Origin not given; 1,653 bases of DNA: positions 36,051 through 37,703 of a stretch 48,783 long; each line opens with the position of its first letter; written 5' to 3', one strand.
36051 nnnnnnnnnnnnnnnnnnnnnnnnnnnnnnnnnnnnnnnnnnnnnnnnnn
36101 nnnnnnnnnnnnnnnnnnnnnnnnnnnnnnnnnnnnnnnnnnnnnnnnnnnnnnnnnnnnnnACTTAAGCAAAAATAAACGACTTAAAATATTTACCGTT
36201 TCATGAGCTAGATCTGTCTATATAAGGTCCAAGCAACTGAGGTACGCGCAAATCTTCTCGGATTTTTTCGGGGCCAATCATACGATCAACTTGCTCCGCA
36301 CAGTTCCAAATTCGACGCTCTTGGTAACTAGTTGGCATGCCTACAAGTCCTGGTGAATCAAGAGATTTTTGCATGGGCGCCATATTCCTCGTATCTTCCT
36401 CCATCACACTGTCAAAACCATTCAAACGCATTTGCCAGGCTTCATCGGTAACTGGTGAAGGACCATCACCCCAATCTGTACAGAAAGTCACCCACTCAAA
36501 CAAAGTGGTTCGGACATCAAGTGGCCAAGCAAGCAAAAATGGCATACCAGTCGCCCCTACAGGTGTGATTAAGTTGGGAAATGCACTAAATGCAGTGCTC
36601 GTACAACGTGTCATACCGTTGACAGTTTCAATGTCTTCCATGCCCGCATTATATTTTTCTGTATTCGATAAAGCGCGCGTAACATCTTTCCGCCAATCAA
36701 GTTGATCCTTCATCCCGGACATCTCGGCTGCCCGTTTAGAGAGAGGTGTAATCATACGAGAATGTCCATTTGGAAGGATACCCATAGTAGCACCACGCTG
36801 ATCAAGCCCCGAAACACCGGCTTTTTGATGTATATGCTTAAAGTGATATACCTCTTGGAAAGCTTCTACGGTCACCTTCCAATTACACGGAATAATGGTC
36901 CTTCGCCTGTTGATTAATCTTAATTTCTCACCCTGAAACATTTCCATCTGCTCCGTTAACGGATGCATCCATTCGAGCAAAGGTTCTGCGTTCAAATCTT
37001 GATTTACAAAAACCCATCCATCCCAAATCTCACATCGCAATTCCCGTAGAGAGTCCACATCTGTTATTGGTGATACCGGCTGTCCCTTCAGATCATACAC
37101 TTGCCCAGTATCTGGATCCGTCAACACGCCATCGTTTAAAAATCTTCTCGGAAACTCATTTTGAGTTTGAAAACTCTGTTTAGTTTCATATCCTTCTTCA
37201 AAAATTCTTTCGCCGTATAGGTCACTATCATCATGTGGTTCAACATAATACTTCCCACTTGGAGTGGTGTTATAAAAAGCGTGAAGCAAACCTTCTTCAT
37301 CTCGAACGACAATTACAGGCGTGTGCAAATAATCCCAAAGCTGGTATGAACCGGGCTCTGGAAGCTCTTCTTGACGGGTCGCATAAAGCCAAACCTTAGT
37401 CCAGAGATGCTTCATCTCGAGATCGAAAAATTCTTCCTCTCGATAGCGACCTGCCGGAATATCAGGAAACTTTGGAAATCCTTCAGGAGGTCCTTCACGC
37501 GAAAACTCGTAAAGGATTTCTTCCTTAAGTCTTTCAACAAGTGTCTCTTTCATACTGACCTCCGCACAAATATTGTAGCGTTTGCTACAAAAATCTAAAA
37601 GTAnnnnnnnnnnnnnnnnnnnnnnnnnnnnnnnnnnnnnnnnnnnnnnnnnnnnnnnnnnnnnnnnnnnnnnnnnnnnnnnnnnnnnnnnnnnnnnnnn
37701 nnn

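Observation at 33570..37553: Reciprocally degenerate Rieske-oxygenase paralogs: one keeps only the [2Fe-2S] site, the other only the mononuclear-iron site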

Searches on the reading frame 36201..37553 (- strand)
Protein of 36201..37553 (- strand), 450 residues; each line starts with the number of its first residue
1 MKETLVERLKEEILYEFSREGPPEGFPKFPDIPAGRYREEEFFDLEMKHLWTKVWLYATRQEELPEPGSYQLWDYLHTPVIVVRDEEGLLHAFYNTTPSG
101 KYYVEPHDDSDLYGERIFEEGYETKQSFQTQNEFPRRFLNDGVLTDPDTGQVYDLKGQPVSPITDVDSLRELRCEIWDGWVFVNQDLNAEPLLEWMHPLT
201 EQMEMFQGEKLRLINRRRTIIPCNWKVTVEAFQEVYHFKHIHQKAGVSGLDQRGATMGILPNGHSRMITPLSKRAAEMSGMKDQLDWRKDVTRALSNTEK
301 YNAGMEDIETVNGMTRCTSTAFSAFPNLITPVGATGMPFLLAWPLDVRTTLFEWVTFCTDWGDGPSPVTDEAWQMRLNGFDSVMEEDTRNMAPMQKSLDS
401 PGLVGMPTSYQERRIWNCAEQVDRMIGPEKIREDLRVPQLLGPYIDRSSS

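Call 3: search_protein_families(library=pfam, proteins=[window:36201-37553:-], max_evalue=0.01)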
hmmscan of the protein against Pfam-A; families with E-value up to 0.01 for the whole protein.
window:36201-37553:- (450 aa): 1 family
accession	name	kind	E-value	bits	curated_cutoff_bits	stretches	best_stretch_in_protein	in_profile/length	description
PF00848.25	Ring_hydroxyl_A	-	6.8e-19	69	24.9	1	215-426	8-206/208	Ring hydroxylating alpha subunit (catalytic domain)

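Call 4: search_protein_families(library=ncbifam, proteins=[window:36201-37553:-], max_evalue=0.01)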
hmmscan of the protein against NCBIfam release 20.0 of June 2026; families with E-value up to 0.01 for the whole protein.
window:36201-37553:- (450 aa): 5 families
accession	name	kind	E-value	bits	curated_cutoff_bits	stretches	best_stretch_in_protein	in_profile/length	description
NF058607.1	GlBtMonoOxGbcA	equivalog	2.8e-16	59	670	2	32-96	33-97/420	glycine betaine monooxygenase oxygenase subunit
TIGR03228.1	anthran_1_2_A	equivalog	3.6e-09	35.8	671.9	1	37-96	21-80/438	anthranilate 1,2-dioxygenase large subunit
NF042946.1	3PPDioc_HcaE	equivalog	2.5e-07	30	830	1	37-96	21-80/450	3-phenylpropionate/cinnamic acid dioxygenase subunit alpha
TIGR03229.1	benzo_1_2_benA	equivalog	4.3e-07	29.1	780.95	1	37-96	21-80/433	benzoate 1,2-dioxygenase large subunit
NF041684.1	ant_diox_AndAc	equivalog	4.8e-07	28.7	750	0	160-242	139-222/418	anthranilate 1,2-dioxygenase large subunit AndAc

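Call 5: search_solved_structures(query=window:36201-37553:-, max_evalue=0.01, show_alignments=3)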
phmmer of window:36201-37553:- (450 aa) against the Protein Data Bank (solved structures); distinct sequences matched with E-value up to 0.01: 29.
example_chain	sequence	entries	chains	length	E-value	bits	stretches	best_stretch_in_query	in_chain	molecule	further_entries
6y9c_A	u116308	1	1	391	3.5e-12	49.1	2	168-242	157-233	Carnitine monooxygenase oxygenase subunit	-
6y8j_A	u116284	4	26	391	3.6e-12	49.1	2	168-242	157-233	Carnitine monooxygenase oxygenase subunit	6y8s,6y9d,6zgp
7c8z_A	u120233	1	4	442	2.8e-11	46.1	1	22-250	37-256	Salicylate 5-hydroxylase, large oxygenase component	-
7vju_A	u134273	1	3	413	6.4e-11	44.9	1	32-316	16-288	Rieske (2Fe-2S) domain protein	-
9jp5_A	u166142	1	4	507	5.4e-10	41.9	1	32-96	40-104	Phthalate 3,4-dioxygenase alpha subunit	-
7q04_D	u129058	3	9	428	9.3e-10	41.1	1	32-316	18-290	Terephthalate 1,2-dioxygenase, terminal oxygenase component subunit alpha 2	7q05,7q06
1wql_A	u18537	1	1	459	4.8e-09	38.7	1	171-247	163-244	iron-sulfur protein large subunit of cumene dioxygenase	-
2hmj_A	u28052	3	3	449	1.3e-07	34.1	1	38-97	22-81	Naphthalene 1,2-dioxygenase alpha subunit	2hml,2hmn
3en1_A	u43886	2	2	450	1.6e-07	33.8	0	36-96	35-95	Benzene 1,2-dioxygenase subunit alpha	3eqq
4hjl_A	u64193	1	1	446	1.7e-07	33.7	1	38-97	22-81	Naphthalene 1,2-dioxygenase subunit alpha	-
1eg9_A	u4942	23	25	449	1.7e-07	33.6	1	38-97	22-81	PROTEIN (NAPHTHALENE 1,2-DIOXYGENASE ALPHA SUBUNIT) | NAPHTHALENE 1,2-DIOXYGENASE | NAPHTHALENE 1,2-DIOXYGENASE ALPHA SUBUNIT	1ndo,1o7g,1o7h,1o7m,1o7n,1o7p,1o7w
5xbp_A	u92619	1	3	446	3.2e-07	32.7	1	39-102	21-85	3NT oxygenase alpha subunit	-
8k0a_A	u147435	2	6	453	3.4e-07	32.6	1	37-96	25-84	3-phenylpropionate/cinnamic acid dioxygenase subunit alpha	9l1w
3gzx_A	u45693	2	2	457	5.3e-07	32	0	171-247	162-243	Biphenyl dioxygenase subunit alpha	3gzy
9o71_A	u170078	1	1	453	7.9e-07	31.4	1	36-96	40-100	Phenylpropionate dioxygenase-like ring-hydroxylating dioxygenase large terminal subunit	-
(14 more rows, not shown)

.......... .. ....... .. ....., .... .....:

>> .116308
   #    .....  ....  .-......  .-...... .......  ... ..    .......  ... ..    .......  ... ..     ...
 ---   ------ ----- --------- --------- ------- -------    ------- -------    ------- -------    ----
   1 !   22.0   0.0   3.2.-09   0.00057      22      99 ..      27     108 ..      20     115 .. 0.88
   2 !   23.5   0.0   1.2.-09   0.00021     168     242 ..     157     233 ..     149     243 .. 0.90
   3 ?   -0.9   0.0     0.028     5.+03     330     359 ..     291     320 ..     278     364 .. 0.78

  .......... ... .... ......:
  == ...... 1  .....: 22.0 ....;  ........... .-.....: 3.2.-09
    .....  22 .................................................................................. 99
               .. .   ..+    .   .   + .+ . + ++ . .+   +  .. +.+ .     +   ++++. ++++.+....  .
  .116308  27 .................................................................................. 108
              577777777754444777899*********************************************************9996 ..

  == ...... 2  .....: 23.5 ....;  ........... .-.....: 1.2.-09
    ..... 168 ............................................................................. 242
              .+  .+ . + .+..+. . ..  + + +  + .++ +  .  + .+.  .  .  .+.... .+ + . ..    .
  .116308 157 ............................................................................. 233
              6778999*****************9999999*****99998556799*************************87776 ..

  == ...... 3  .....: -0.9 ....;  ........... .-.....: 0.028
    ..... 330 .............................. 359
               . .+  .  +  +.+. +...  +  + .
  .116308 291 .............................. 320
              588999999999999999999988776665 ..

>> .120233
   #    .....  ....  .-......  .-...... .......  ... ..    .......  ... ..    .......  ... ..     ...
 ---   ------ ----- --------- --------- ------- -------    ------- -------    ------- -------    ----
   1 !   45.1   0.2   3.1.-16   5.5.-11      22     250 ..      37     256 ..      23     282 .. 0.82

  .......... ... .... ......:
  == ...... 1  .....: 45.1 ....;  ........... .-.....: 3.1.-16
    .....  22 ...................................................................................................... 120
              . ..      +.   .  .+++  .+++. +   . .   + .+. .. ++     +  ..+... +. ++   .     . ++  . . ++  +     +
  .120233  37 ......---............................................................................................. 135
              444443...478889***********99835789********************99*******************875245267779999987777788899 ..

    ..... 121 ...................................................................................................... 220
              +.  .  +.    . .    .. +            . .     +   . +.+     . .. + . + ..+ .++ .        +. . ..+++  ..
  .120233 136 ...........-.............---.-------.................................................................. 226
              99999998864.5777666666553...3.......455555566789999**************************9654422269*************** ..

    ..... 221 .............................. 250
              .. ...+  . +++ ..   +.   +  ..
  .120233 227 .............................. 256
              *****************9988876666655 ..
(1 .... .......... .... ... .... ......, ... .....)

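Call 7: find_homologous_proteins(query=window:36201-37553:-, max_evalue=0.00001)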
Query window:36201-37553:- (450 aa): 1004 proteins with E <= 0.00001 among 4676 candidates; the best 120 are listed.
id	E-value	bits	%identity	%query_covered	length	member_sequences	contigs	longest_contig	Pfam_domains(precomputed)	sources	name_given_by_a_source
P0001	3.3e-292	987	91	100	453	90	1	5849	PF00848.26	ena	-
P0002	9.4e-219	745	72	99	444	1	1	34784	PF00848.26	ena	-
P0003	1.5e-215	735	71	99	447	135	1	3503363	PF00355.33,PF00848.26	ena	-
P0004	2.0e-215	734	70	99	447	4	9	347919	PF00848.26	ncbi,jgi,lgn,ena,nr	ncbi:MAG: hypothetical protein CL897_04240 [Dehalococcoidia bacterium]|nr:hypothetical protein [Deha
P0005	1.2e-212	725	71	99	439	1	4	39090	PF00848.26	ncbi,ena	-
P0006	6.6e-211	719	69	99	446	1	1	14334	PF00848.26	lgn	-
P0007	2.1e-210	718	69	99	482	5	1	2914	PF00848.26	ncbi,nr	ncbi:MAG: hypothetical protein F4052_06275 [Dehalococcoidia bacterium]|nr:hypothetical protein [Deha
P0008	5.3e-209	713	69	99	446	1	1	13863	PF00848.26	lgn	-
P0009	7.2e-209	713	69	99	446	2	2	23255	PF00848.26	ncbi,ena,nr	ncbi:MAG: hypothetical protein OXH12_12805 [Chloroflexi bacterium]|nr:hypothetical protein [Chlorofl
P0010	9.2e-209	712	68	99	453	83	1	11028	PF00848.26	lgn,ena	-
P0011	1.6e-206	705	69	99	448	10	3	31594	PF00355.33,PF00848.26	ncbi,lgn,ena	-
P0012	1.0e-204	699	67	99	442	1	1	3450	PF00848.26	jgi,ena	-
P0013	2.0e-202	691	67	99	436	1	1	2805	PF00848.26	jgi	jgi:phenylpropionate dioxygenase-like ring-hydroxylating dioxygenase large terminal subunit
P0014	7.6e-199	679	67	99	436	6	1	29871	PF00848.26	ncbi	-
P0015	3.2e-198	677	65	99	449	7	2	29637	PF00848.26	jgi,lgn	jgi:phenylpropionate dioxygenase-like ring-hydroxylating dioxygenase large terminal subunit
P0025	6.4e-163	561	59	99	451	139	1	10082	PF00848.26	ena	-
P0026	2.3e-144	500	52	99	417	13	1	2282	PF00355.33,PF00848.26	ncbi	-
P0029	8.1e-131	455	49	99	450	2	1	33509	PF00848.26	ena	-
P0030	2.6e-129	450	48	99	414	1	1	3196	PF00355.33,PF00848.26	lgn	-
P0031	7.6e-129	449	48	99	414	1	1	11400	PF00355.33,PF00848.26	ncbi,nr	ncbi:MAG: Rieske 2Fe-2S domain-containing protein [Proteobacteria bacterium]|nr:Rieske 2Fe-2S domain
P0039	2.6e-123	430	46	99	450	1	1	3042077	PF00848.26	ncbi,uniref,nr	ncbi:aromatic ring-hydroxylating oxygenase subunit alpha [Henriciella litoralis]|uniref:aromatic rin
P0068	2.5e-119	417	46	100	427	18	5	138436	PF00355.33,PF00848.26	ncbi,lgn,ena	-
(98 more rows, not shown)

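Call 10: find_encoding_contigs(protein=P0029, flank=8000, max_places=3)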
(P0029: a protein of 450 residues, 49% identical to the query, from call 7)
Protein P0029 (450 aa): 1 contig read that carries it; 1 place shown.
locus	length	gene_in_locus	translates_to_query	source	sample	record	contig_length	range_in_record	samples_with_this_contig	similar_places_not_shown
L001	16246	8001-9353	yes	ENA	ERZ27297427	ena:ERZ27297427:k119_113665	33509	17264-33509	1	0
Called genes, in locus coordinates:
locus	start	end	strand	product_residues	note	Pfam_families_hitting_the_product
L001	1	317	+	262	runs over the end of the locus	PF00440:TetR_N, PF13977:TetR_C_6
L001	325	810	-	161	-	PF13577:SnoaL_4, PF14534:DUF4440 (weak), PF12680:SnoaL_2 (weak)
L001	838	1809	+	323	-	PF00296:Bac_luciferase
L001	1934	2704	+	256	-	PF00106:adh_short, PF08659:KR, PF13561:adh_short_C2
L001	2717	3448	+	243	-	PF06283:ThuA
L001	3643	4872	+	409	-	PF00355:Rieske, PF00848:Ring_hydroxyl_A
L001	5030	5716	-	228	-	-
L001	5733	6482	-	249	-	PF00355:Rieske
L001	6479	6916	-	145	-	PF00903:Glyoxalase, PF13669:Glyoxalase_4, PF18029:Glyoxalase_6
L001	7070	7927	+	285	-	PF12728:HTH_17, PF00440:TetR_N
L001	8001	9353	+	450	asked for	PF00848:Ring_hydroxyl_A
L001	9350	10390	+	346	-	PF08240:ADH_N, PF13602:ADH_zinc_N_2 (faint), PF00107:ADH_zinc_N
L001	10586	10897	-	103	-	PF03992:ABM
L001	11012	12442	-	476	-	PF00355:Rieske, PF00848:Ring_hydroxyl_A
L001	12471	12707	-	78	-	-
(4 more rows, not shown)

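Call 11: find_encoding_contigs(protein=P0039, flank=8000, max_places=3)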
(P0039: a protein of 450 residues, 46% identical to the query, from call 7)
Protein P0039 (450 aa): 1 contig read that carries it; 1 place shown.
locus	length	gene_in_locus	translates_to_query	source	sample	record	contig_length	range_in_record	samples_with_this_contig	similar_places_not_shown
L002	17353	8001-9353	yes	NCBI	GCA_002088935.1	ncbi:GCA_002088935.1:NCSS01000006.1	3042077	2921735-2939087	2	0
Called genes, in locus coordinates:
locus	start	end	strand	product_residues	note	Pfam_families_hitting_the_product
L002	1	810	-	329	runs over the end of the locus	PF02779:Transket_pyr, PF02780:Transketolase_C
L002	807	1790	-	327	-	PF00676:E1_dh, PF02775:TPP_enzyme_C (faint)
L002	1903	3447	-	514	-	PF00501:AMP-binding, PF13193:AMP-binding_C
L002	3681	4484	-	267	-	PF00440:TetR_N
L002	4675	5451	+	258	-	PF00198:2-oxoacid_dh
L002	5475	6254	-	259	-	PF00106:adh_short, PF01370:Epimerase (weak), PF08659:KR, PF13460:NAD_binding_10 (faint), PF13561:adh_short_C2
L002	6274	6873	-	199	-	PF02515:CoA_transf_3 (weak)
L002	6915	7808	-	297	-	PF00355:Rieske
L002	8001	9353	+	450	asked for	PF00848:Ring_hydroxyl_A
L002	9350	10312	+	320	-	PF08240:ADH_N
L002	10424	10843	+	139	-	PF01796:OB_ChsH2_C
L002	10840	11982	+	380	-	PF02803:Thiolase_C, PF22691:Thiolase_C_1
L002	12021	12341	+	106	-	PF00111:Fer2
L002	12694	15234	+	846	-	PF07715:Plug, PF00593:TonB_dep_Rec_b-barrel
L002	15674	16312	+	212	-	-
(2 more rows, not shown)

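Call 20: find_related_loci(query=A3, collection=genome_contigs, flank=10000)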
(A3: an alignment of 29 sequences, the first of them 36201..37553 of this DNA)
Query A3 (450 aa) in genome_contigs; peptide patterns used: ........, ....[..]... (x = any residue, [..] = any of these).
71 stretches matched a pattern; 63 encode a relative of the query (tblastn E <= 1e-3); 62 distinct loci.
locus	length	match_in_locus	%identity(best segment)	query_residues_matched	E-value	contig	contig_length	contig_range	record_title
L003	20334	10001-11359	92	1-450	0e+0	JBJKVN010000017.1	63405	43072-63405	MAG: Tepidiformaceae bacterium isolate LRMED-146 Dehalococcoidia-LRMED-146-C452, whole genome shotgun sequence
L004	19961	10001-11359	91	1-450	0e+0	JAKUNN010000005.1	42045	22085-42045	MAG: Dehalococcoidia bacterium isolate ALOHA_A2.0_8 A2.0-Dehalococcoidia-12_5, whole genome shotgun sequence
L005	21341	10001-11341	71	1-447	0e+0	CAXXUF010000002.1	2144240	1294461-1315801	MAG: Tepidiformaceae bacterium isolate 318f1ce1-8287-4d5d-81f3-8079518f2b7d genome assembly, contig: contig_2, whole gen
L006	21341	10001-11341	70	1-447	0e+0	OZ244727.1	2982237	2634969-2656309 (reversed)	MAG: Tepidiformaceae bacterium isolate d4f1b10a-bfa1-4d67-91ab-cc36b986346f genome assembly, chromosome: 1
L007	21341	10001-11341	70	1-447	0e+0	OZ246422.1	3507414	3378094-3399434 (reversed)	MAG: Tepidiformaceae bacterium isolate 363e1592-b2ce-4993-ab96-5155cae3cb33 genome assembly, chromosome: 1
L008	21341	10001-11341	70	1-447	0e+0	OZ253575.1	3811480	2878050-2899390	MAG: Tepidiformaceae bacterium isolate 75d77762-d14d-4840-8cb0-48f4955156da genome assembly, chromosome: 1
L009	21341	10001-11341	70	1-447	0e+0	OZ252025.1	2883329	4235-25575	MAG: Tepidiformaceae bacterium isolate 3f689474-81d8-43ed-847c-52baaaf9794b genome assembly, chromosome: 1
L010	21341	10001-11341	70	1-447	0e+0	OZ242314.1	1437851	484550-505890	MAG: Tepidiformaceae bacterium isolate 3c820463-a1c9-49a0-8b2b-ff86738c7aa6 genome assembly, chromosome: 1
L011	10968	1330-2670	69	1-447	0e+0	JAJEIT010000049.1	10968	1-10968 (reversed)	MAG: Dehalococcoidia bacterium isolate p16x63bins.9 k141_774927, whole genome shotgun sequence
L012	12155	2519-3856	70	1-447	0e+0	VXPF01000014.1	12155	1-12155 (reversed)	MAG: Dehalococcoidia bacterium isolate SB0662_bin_5 NODE_4375_length_12155_cov_265.516777, whole genome shotgun sequence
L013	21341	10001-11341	69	1-447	0e+0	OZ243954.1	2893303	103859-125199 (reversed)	MAG: Tepidiformaceae bacterium isolate 5a156b9f-3bc7-44f9-8ff7-2bfd56dfbc36 genome assembly, chromosome: 1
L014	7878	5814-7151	70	1-447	0e+0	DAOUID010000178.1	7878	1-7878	MAG TPA_asm: Dehalococcoidia bacterium isolate S21_135 k103_1272254, whole genome shotgun sequence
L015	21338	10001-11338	69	1-447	0e+0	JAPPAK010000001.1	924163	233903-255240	MAG: Chloroflexota bacterium isolate IRC1_bin_31 NODE_2_length_924163_cov_91.8845, whole genome shotgun sequence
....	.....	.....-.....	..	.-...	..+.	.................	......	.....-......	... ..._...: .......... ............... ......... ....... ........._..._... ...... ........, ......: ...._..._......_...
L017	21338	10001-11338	69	1-447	0e+0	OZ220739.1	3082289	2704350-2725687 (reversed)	MAG: Tepidiformaceae bacterium isolate ddb3cf28-bb63-44a4-8fd1-08202229d10a genome assembly, chromosome: 1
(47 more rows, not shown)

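Call 25: find_encoding_contigs(protein=P0025, flank=8000, max_places=2)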
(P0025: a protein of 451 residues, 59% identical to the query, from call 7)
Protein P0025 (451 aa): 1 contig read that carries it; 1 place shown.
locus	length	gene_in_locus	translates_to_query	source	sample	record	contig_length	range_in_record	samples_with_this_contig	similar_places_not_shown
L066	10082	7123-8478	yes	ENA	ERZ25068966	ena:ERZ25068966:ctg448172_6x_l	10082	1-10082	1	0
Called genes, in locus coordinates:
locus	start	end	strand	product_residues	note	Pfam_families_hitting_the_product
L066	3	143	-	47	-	?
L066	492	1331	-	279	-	PF00497:SBP_bac_3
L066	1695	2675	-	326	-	PF01636:APH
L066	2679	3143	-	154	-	-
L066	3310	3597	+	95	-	PF00216:Bac_DNA_binding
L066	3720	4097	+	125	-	-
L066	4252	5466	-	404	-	PF05598:DUF772, PF01609:DDE_Tnp_1, PF13751:DDE_Tnp_1_6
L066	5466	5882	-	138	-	-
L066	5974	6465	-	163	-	-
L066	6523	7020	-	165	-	-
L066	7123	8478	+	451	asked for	PF00848:Ring_hydroxyl_A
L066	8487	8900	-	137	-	PF19581:Glyoxalase_7 (weak), PF00903:Glyoxalase, PF12681:Glyoxalase_2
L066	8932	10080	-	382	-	?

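Call 40: predict_structure(alignment_id=A3)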
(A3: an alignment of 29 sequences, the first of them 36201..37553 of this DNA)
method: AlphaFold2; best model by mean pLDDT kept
length: 450 residues; sequences in the alignment: 29
mean_pLDDT: 79.5   pTM: 0.85
mean pLDDT of the five models: 79.5, 77.5, 76.9, 75.6, 73.5
residues with pLDDT >= 90: 168; 70-90: 179; 50-70: 66; < 50: 37
segments of 3 or more residues with pLDDT < 50: 120-123, 235-254, 293-303
pLDDT, mean of each block of 10 residues (from residue 1): 75 73 83 91 95 94 95 94 97 95 94 80 68 92 91 93 71 96 95 87 84 90 86 52 35 57 67 60 64 45 63 58 78 76 93 89 77 76 76 79 79 82 92 94 68
secondary structure, 60 per line:
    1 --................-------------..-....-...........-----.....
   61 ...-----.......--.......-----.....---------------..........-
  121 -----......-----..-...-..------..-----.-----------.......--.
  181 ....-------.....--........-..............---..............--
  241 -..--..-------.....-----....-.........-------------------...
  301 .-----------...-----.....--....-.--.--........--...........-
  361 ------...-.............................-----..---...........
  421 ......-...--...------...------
elements in order: H3-18 H35-38 H40-50 E56-60 E69-75 E78-84 E90-94 E113-119 E126-131 E171-177 E180-184 H192-196 H199-206 E211-221 H225-238 E255-259 E265-268 H270-278 H298-301 E321-325 E328-331 E339-346 E349-359 H371-399 H410-426
